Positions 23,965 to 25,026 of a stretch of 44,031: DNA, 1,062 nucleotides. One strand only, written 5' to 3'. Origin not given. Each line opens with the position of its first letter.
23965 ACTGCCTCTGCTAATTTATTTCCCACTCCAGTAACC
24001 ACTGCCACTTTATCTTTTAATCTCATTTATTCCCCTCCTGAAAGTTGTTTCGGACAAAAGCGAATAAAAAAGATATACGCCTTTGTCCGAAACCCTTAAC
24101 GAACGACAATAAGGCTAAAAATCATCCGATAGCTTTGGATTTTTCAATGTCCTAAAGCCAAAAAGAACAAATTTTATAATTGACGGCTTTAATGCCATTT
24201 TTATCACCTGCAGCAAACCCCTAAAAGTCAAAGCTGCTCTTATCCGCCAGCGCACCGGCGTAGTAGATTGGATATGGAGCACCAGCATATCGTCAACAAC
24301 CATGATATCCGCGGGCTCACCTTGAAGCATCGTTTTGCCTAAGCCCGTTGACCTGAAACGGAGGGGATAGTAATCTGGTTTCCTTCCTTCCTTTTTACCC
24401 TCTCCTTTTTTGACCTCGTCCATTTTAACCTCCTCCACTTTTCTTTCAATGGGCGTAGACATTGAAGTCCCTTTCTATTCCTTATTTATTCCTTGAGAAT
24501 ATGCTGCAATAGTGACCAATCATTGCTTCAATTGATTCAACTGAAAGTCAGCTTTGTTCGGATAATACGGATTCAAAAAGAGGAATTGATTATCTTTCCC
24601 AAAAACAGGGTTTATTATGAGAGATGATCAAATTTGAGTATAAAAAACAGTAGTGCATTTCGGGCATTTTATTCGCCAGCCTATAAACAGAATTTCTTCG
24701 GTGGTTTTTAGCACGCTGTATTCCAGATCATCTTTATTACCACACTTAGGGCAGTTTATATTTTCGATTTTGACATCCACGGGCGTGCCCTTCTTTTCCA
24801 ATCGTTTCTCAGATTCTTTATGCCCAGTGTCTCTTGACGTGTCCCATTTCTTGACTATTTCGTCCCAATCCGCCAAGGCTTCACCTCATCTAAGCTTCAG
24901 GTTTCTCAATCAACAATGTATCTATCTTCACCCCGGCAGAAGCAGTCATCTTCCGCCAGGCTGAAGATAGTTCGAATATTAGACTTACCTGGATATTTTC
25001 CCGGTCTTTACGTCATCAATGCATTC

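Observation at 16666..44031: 27-kb anaerobic catabolic island whose parts fit a methyl-group-to-acyl-CoA and phenolic funnel ending in ring hydrolysis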

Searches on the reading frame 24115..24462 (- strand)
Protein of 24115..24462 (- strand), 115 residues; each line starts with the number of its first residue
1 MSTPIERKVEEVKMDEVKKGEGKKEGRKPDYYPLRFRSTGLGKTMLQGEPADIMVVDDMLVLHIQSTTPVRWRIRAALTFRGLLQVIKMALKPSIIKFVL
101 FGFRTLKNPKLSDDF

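Call 3: search_protein_families(library=pfam, proteins=[window:24115-24462:-])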
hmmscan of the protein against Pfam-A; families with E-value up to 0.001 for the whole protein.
window:24115-24462:- (115 aa): 0 families

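Call 6: search_protein_families(library=ncbifam, proteins=[window:24115-24462:-], max_evalue=0.00001)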
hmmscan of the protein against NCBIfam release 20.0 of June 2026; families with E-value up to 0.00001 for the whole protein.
window:24115-24462:- (115 aa): 0 families

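Call 29: search_protein_families(library=pfam, proteins=[window:24115-24462:-], max_evalue=10)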
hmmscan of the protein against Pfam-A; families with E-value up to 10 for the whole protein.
window:24115-24462:- (115 aa): 0 families

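Call 46: search_protein_families(library=ncbifam, proteins=[window:24115-24462:-], max_evalue=10)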
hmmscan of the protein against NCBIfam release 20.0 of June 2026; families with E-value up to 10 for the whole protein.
window:24115-24462:- (115 aa): 0 families

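Call 73: predict_structure(protein=window:24115-24462:-)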
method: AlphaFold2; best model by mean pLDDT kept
length: 115 residues; sequences in the alignment: 1
mean_pLDDT: 41.7   pTM: 0.18
mean pLDDT of the five models: 41.7, 41.0, 39.1, 38.0, 37.9
residues with pLDDT >= 90: 0; 70-90: 0; 50-70: 16; < 50: 99
segments of 3 or more residues with pLDDT < 50: 20-61, 63-84, 86-115
pLDDT, mean of each block of 10 residues (from residue 1): 51 52 42 38 38 40 41 39 46 39 37 33
secondary structure, 60 per line:
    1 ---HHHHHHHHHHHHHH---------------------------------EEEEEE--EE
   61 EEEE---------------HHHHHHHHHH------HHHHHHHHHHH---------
elements in order: H4-17 E51-56 E59-64 H80-89 H96-106

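Call 74: search_protein_representatives(protein=window:24115-24462:-)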
Query: 115 residues. Proteins with E-value up to 0.001 (for the whole library): 73; up to 1e-10: 12; up to 1e-30: 2. The best 73 are listed.
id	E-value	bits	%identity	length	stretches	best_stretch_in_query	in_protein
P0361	3.6e-35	136.7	62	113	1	5-115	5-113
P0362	1.6e-31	125.0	61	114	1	27-115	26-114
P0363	2.5e-24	101.9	51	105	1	16-115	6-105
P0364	1.7e-23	99.2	70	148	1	27-93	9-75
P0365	1.1e-17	80.4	49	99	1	23-115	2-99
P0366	2.3e-16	76.2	48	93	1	34-115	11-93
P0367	3.1e-16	75.8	43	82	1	35-115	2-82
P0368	7.1e-15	71.4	44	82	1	34-113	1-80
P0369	2.0e-13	66.7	44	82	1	34-110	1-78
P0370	1.6e-11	60.6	43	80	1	34-107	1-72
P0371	1.6e-11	60.6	47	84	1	34-108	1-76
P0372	5.2e-11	59.0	44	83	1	35-104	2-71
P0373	2.1e-10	57.0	38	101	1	24-100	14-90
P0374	4.2e-10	56.1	39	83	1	37-108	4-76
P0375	4.8e-10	55.9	47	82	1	34-113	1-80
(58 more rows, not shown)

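Call 85: predict_structure(alignment_id=A2)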
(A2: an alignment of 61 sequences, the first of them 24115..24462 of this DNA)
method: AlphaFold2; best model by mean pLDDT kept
length: 115 residues; sequences in the alignment: 61
mean_pLDDT: 86.6   pTM: 0.62
mean pLDDT of the five models: 86.6, 85.3, 85.0, 84.6, 82.2
residues with pLDDT >= 90: 68; 70-90: 27; 50-70: 20; < 50: 0
segments of 3 or more residues with pLDDT < 50: none
pLDDT, mean of each block of 10 residues (from residue 1): 73 65 60 89 92 98 96 97 97 97 90 83
secondary structure, 60 per line:
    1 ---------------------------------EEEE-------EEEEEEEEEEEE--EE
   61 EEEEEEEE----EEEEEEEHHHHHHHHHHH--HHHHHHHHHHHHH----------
elements in order: E34-37 E45-56 E59-68 E73-79 H80-90 H93-105

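Call 88: fold_search(model_id=the predicted structure, library=pdb)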
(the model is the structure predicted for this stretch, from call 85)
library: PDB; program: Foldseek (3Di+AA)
matches with E <= 10: 847; with E <= 0.001: 0
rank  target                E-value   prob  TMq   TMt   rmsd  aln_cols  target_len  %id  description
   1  2f5k_F                4.0e-01  0.60  0.26  0.36  10.2        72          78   14  Crystal structure of the chromo domain of human MRG15 (released 2006-11-14)
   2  2f5k_C                5.1e-01  0.44  0.26  0.35  12.8        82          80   15  Crystal structure of the chromo domain of human MRG15 (released 2006-11-14)
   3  1yfo_A                5.4e-01  0.30  0.23  0.11   8.7        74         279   18  RECEPTOR PROTEIN TYROSINE PHOSPHATASE ALPHA, DOMAIN 1 FROM MOUSE (released 1997-04-01)
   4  1bf4_A                6.4e-01  0.44  0.25  0.40   8.6        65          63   12  CHROMOSOMAL DNA-BINDING PROTEIN SSO7D/D(GCGAACGC) COMPLEX (released 1999-11-10)
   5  3sr9                  6.8e-01  0.38  0.27  0.07  11.2        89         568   13  Crystal structure of mouse PTPsigma (released 2012-05-30)
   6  5j8r_A                7.2e-01  0.30  0.26  0.12  13.8       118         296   13  Crystal Structure of the Catalytic Domain of Human Protein Tyrosine Phosphatase non-receptor Type 12 - K61R mutant (released 2016-04-27)
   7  2i5x_A                7.2e-01  0.23  0.23  0.11  11.3        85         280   12  Engineering the PTPbeta catalytic domain with improved crystallization properties (released 2006-09-05)
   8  6kr4_A                7.2e-01  0.15  0.22  0.06  11.7        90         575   12  Crystal structure of the liprin-alpha3_SAM123/LAR_D1D2 complex (released 2020-01-15)
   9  5jri_A                7.7e-01  0.94  0.26  0.10   2.2        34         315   15  Structure of an oxidoreductase SeMet-labelled from Synechocystis sp. PCC6803 (released 2017-11-15)
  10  6kr4_C                7.7e-01  0.33  0.26  0.07  11.2        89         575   15  Crystal structure of the liprin-alpha3_SAM123/LAR_D1D2 complex (released 2020-01-15)
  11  2gjt_B                7.7e-01  0.28  0.26  0.13  12.5        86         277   14  Crystal structure of the human receptor phosphatase PTPRO (released 2006-05-02)
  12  2f5k_A                8.1e-01  0.33  0.26  0.34  14.0        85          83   13  Crystal structure of the chromo domain of human MRG15 (released 2006-11-14)
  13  4bhm_D                8.1e-01  0.18  0.23  0.31   7.7        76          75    9  The crystal structure of MoSub1-DNA complex reveals a novel DNA binding mode (released 2014-04-23)
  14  6d4d_B                8.6e-01  0.23  0.24  0.12  10.3        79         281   16  Crystal structure of the PTP epsilon D1 domain (released 2018-10-17)
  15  8jbn_A                8.6e-01  0.23  0.26  0.12  11.5        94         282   13  Vascular endothelial protein tyrosine phosphatase in complex with Cpd-1 (released 2024-02-28)
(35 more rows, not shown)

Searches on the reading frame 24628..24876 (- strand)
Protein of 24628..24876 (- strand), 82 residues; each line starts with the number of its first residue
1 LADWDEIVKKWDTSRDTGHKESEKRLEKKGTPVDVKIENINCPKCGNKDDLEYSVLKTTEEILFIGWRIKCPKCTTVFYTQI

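Call 29: search_protein_families(library=pfam, proteins=[window:24628-24876:-], max_evalue=10)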
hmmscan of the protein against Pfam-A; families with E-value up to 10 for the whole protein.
window:24628-24876:- (82 aa): 39 families (the best 25 are shown)
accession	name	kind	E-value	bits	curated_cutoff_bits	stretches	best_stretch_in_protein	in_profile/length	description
PF10122.14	Zn_ribbon_Com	-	0.00037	20.3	22.9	2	25-47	12-32/52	Mu-like prophage protein Com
PF24440.1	DUF7559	-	0.0013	19.4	27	1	32-52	28-48/52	Family of unknown function (DUF7559)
PF13717.11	Zn_ribbon_4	-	0.0017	18.7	30.3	2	68-78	25-35/36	zinc-ribbon domain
PF14803.11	Zn_ribbon_Nudix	-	0.0021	18.4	25.6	1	67-79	21-33/34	Nudix N-terminal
PF13248.11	Zn_ribbon_3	-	0.0023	17.8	27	1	35-48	12-25/26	zinc-ribbon domain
PF14353.12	CpXC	-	0.0047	17.3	25.4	1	36-58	34-56/121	CpXC protein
PF13719.11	Zn_ribbon_5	-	0.0082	16.3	29.3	1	40-78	3-35/37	zinc-ribbon domain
PF23451.1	Zn_ribbon_PaaD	-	0.0089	16.1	27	1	38-49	13-24/53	PaaD zinc beta ribbon domain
PF21276.3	ZNF512_C2HC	-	0.013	15.6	27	1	68-78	13-23/38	Zinc finger protein 512, C2HC zinc finger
PF05129.18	Zn_ribbon_Elf1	-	0.015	15.8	29.8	1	33-82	16-60/79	Transcription elongation factor Elf1 like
PF23499.1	YnfU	-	0.023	15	27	1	40-78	17-48/49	YnfU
PF20120.5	DUF6510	-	0.031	14.6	26.4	1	33-79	20-62/86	Family of unknown function (DUF6510)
PF01396.24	Zn_ribbon_Top1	-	0.031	14.5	32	1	41-48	3-10/39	Topoisomerase DNA binding C4 zinc finger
PF22747.2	Zn_ribbon_DUF2089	-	0.033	14.7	27.6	2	36-46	9-19/32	DUF2089 zinc ribbon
PF05876.18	GpA_ATPase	-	0.044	13.9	25.6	1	39-78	194-233/247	Phage terminase large subunit gpA, ATPase domain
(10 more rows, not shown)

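Call 45: search_solved_structures(query=window:24628-24876:-, max_evalue=10, show_alignments=2)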
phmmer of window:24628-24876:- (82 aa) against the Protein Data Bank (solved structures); distinct sequences matched with E-value up to 10: 13.
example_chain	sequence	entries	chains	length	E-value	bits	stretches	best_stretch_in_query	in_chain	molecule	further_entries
6ne2_B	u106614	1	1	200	0.0025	21.3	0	14-39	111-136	Designed repeat protein binder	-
4gpm_A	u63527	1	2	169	0.011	19.2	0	15-38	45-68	Engineered Protein OR264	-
6ne4_B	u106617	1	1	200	0.017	18.6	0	14-39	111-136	Designed repeat binding protein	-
6ndz_B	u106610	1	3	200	0.1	16.2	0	16-39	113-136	Designed repeat binding protein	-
4hqd_A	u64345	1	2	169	0.12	16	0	16-38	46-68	Engineered Protein OR265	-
2l6b_A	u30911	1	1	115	0.12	16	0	16-43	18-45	NR1C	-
6mrr_A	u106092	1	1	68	0.22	15.1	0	20-38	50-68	Foldit1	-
6ne1_B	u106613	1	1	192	0.46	14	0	16-37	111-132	Pfs, NACHT and Ankyrin domain protein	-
4qfv_A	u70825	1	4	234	0.57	13.7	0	9-38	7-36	ANK-N5C-281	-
7aoc_I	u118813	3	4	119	0.91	13.1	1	40-80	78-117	DNA-directed RNA polymerase I subunit RPA12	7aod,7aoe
6zxw_H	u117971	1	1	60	1.1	12.8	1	37-78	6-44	Uncharacterized protein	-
5eil_A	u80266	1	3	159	1.7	12.2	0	15-36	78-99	TRI-05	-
7oqy_Y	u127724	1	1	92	1.7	12.2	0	15-48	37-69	DNA-directed RNA polymerase, subunit M (RpoM-2)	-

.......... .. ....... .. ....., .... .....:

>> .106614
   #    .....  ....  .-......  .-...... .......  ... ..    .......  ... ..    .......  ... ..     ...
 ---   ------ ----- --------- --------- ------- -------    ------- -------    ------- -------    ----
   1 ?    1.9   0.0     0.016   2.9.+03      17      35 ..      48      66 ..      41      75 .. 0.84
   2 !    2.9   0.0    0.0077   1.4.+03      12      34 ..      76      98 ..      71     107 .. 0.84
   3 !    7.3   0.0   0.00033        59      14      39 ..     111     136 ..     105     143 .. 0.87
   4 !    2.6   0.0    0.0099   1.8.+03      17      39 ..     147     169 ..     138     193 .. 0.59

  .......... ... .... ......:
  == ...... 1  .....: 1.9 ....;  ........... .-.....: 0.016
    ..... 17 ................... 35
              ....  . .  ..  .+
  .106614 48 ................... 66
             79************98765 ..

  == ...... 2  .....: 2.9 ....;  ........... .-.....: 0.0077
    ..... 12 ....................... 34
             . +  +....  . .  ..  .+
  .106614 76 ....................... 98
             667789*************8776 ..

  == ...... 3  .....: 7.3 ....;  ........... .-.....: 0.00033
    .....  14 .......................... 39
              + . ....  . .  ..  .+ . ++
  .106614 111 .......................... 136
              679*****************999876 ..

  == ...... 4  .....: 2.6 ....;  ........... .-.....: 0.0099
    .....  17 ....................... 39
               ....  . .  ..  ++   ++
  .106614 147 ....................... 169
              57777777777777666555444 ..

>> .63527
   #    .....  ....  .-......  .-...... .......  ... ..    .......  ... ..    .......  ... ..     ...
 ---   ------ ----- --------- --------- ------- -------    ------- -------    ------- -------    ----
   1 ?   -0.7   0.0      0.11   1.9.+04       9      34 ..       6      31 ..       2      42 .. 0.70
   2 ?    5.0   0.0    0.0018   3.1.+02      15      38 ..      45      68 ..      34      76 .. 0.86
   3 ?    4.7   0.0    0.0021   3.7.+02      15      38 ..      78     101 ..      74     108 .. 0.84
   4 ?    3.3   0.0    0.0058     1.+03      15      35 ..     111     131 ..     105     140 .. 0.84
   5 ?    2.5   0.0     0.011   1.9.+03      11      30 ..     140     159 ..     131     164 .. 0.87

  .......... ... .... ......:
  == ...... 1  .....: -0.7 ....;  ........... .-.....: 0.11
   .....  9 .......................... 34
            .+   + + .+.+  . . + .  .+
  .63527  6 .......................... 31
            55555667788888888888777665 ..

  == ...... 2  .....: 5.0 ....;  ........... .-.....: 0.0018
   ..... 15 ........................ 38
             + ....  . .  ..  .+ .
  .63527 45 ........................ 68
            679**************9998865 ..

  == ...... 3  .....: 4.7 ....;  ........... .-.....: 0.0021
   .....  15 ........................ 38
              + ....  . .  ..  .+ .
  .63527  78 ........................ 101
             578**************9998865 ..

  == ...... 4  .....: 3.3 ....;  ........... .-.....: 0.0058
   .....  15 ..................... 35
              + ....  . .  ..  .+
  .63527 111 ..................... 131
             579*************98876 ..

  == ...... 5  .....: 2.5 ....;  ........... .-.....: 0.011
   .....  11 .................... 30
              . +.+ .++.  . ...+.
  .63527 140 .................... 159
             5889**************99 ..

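Call 46: search_protein_families(library=ncbifam, proteins=[window:24628-24876:-], max_evalue=10)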
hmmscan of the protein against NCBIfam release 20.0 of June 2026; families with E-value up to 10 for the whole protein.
window:24628-24876:- (82 aa): 18 families
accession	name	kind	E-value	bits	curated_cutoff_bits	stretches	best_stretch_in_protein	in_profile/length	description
NF001669.0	PRK00432.1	equivalog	0.00043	20.2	54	2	34-47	21-34/58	30S ribosomal protein S27ae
NF040506.1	PG0870_Nterm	domain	0.0035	17.4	50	1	39-52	11-24/56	PG0870-related protein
NF041911.1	HVO_0649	equivalog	0.0043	16.9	70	1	38-77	21-58/65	HVO_0649 family zinc finger protein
TIGR01384.1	TFS_arch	equivalog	0.0092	16.7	64.75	2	13-50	36-72/101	transcription factor S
NF038384.1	zinc_YnfU_fam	subfamily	0.014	14.9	36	1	39-79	16-49/52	YnfU family zinc-binding protein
TIGR02098.1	MJ0042_CXXC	domain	0.015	15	20.9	1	68-79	2-13/38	MJ0042-type zinc finger domain-containing protein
TIGR02443.1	TIGR02443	equivalog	0.023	14.6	49.45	1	41-52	11-22/59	YheV family putative zinc ribbon protein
NF045720.1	rubredox_RCKP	subfamily_domain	0.023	14.3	45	1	41-52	21-32/34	RCKP-type rubredoxin-like domain-containing protein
NF047912.1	ECs_2282_CxxC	subfamily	0.03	14.2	37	1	39-78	2-37/60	ECs_2282 family putative zinc-binding protein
NF041795.1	Brz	equivalog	0.049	14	100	1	37-48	3-14/60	transcriptional regulator Brz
NF041591.1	CxxC_VVA0879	subfamily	0.064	13.3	37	2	67-77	20-30/101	VVA0879 family protein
TIGR04165.1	methano_modCys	hypoth_equivalog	0.096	13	60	1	36-80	2-48/50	TIGR04165 family Cys-rich peptide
TIGR04104.1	cxxc_20_cxxc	subfamily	0.11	12.9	45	2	42-80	3-37/93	TIGR04104 family putative zinc finger protein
NF011302.0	PRK14714.1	equivalog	0.12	9.9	1791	1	27-76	668-730/1350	DNA-directed DNA polymerase II large subunit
NF003035.0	PRK03922.1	subfamily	0.13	12.1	125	1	21-50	30-59/128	hypothetical protein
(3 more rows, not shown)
